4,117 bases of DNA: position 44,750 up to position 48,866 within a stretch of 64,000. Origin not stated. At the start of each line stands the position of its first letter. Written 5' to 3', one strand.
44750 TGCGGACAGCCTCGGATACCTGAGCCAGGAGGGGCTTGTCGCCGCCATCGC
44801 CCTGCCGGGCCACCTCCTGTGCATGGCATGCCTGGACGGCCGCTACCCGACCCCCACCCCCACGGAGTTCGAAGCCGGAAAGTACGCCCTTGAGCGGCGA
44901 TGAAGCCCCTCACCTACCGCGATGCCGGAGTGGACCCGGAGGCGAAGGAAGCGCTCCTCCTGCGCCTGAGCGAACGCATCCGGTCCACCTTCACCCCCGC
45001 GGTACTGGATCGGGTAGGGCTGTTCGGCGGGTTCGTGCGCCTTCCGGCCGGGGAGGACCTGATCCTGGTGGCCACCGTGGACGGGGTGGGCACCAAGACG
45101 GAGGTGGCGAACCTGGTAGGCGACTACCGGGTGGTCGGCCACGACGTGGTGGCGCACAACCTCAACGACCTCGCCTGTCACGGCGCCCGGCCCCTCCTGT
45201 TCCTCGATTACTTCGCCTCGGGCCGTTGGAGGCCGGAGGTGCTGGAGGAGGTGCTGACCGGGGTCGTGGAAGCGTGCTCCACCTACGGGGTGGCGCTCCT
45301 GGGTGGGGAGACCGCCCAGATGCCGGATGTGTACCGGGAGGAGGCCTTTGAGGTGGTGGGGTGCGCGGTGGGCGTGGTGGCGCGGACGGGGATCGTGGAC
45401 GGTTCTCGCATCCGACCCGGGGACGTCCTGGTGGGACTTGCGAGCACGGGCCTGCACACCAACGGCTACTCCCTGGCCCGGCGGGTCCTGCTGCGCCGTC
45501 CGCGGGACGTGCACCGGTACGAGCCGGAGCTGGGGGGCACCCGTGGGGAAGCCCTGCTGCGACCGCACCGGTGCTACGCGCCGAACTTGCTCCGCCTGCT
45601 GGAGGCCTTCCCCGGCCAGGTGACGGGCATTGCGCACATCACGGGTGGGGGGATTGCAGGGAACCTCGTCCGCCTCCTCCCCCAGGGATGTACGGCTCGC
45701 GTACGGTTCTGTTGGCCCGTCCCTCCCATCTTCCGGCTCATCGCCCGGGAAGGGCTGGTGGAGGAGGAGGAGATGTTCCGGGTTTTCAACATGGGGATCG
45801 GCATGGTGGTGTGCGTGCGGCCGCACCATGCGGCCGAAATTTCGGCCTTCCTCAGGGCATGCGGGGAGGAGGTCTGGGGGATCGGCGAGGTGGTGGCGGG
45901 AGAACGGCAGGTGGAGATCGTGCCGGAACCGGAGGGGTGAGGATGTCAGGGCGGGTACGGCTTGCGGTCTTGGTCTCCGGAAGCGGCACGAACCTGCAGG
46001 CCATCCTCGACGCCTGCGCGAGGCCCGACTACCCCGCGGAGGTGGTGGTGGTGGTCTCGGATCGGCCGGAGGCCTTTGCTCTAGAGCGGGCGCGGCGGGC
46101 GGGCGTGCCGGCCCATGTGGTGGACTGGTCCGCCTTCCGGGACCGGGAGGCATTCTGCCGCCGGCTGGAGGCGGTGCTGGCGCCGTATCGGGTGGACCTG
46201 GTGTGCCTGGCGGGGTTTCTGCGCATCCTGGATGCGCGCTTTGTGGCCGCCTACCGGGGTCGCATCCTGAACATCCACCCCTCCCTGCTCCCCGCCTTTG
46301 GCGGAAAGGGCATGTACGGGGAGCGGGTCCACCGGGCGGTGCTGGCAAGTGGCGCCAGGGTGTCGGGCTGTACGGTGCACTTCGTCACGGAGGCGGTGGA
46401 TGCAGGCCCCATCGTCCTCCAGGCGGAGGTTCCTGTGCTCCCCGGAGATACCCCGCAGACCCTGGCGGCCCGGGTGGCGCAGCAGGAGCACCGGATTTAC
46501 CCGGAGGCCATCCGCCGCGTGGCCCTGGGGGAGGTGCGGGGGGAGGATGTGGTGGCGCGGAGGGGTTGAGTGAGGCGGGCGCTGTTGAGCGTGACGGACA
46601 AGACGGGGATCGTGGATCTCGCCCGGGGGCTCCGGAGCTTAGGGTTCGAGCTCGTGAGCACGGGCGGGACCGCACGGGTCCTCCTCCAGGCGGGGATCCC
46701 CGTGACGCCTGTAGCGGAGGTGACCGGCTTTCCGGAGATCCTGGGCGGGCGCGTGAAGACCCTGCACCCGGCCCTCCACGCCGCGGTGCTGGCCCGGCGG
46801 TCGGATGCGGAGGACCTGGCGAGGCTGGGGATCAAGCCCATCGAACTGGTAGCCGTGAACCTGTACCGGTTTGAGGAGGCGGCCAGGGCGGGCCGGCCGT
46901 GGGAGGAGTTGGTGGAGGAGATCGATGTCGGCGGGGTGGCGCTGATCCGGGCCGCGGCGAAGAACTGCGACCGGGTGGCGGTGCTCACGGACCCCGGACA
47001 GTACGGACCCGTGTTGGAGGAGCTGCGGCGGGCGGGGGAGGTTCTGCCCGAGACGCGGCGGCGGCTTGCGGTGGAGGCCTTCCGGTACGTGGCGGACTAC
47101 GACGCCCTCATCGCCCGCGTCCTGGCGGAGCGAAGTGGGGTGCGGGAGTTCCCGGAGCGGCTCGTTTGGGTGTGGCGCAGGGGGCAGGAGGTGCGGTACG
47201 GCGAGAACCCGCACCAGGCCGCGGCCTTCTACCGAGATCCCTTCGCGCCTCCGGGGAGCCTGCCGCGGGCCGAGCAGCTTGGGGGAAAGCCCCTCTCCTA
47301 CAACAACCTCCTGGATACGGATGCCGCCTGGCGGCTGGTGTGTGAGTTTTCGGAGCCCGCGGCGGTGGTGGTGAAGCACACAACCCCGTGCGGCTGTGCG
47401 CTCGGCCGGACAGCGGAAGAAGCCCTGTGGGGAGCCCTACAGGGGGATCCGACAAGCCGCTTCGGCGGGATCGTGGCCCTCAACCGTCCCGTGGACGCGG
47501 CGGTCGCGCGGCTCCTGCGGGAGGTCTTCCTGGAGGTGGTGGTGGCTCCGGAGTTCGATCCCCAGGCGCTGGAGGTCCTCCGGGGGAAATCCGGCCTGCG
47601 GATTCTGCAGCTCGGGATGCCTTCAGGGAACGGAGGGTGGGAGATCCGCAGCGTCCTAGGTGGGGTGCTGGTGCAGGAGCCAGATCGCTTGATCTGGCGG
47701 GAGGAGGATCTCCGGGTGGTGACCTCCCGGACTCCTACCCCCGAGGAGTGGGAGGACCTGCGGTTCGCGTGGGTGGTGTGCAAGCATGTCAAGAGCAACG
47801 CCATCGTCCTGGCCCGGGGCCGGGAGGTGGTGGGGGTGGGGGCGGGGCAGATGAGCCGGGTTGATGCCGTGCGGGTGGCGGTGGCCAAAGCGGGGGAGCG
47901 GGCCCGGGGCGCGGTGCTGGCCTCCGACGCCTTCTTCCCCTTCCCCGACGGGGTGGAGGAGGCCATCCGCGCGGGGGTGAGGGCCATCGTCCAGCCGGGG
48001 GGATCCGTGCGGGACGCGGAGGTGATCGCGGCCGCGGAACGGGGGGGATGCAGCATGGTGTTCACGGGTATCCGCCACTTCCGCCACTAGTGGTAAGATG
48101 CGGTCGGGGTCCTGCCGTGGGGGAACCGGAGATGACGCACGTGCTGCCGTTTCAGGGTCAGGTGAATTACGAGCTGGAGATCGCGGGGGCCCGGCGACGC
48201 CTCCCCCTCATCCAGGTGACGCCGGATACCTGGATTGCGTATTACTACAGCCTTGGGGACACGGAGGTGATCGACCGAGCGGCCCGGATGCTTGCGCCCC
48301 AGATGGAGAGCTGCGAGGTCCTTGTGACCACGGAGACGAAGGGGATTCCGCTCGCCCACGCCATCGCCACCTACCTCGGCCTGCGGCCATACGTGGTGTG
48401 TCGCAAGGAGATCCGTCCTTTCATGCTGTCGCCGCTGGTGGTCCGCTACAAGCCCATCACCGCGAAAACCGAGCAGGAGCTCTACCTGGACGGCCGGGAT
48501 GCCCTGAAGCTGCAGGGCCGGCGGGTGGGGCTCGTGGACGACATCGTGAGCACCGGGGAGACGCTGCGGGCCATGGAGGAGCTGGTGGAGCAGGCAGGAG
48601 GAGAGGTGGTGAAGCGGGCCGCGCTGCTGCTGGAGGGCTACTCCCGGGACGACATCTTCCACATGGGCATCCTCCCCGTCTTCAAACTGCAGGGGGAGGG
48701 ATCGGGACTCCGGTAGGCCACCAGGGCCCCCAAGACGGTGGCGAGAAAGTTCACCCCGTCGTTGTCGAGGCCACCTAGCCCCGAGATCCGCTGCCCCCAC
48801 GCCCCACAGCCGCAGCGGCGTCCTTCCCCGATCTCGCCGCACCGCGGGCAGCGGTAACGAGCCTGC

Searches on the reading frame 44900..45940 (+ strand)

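Call 36: search_protein_families(library=pfam, proteins=[window:44900-45940:+], max_evalue=0.00001)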
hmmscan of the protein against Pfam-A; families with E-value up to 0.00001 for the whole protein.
window:44900-45940:+ (346 aa): 2 families
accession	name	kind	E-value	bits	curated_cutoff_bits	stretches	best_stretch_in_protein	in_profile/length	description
PF02769.27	AIRS_C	-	1.4e-30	107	23.1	1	172-338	1-152/156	AIR synthase related protein, C-terminal domain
PF00586.29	AIRS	-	1e-22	81.1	24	1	51-160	10-112/112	AIR synthase related protein, N-terminal domain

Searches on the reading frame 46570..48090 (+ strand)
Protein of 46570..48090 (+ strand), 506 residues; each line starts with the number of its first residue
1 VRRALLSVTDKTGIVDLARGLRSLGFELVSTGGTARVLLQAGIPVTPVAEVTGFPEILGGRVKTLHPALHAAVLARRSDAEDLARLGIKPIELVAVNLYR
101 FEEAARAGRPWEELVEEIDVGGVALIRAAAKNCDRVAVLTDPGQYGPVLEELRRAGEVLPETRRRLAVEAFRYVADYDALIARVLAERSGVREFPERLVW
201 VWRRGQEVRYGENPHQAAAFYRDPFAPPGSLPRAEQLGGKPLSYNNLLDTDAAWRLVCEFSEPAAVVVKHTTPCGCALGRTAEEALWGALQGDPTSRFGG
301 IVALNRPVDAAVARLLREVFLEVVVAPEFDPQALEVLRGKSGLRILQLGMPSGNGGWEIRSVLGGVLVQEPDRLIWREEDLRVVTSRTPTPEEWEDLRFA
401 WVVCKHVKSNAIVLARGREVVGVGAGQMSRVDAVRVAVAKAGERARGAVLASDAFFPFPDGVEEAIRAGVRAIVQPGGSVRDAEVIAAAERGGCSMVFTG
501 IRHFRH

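Call 36: search_protein_families(library=pfam, proteins=[window:46570-48090:+], max_evalue=0.00001)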
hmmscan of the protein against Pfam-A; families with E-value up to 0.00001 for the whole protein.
window:46570-48090:+ (506 aa): 2 families
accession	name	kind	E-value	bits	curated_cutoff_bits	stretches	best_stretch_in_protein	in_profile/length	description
PF01808.24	AICARFT_IMPCHas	-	1.2e-115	386.6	25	1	129-440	1-311/311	AICARFT/IMPCHase bienzyme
PF02142.27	MGS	-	1.8e-21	76.5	24.1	1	13-123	1-93/94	MGS-like domain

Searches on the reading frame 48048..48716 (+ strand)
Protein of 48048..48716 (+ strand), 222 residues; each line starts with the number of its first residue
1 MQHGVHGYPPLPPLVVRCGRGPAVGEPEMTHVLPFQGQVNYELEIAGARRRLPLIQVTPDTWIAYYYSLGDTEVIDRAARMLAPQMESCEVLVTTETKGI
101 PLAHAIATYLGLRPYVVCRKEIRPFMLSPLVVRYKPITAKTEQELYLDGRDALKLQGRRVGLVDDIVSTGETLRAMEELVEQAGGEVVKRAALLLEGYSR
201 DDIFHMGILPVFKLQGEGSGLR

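Call 36: search_protein_families(library=pfam, proteins=[window:48048-48716:+], max_evalue=0.00001)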
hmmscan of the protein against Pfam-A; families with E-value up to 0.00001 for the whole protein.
window:48048-48716:+ (222 aa): 1 family
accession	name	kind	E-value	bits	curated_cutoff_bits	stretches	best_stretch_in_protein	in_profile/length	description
PF00156.33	Pribosyltran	-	1e-10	41.6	26.3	1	90-197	31-127/158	Phosphoribosyl transferase domain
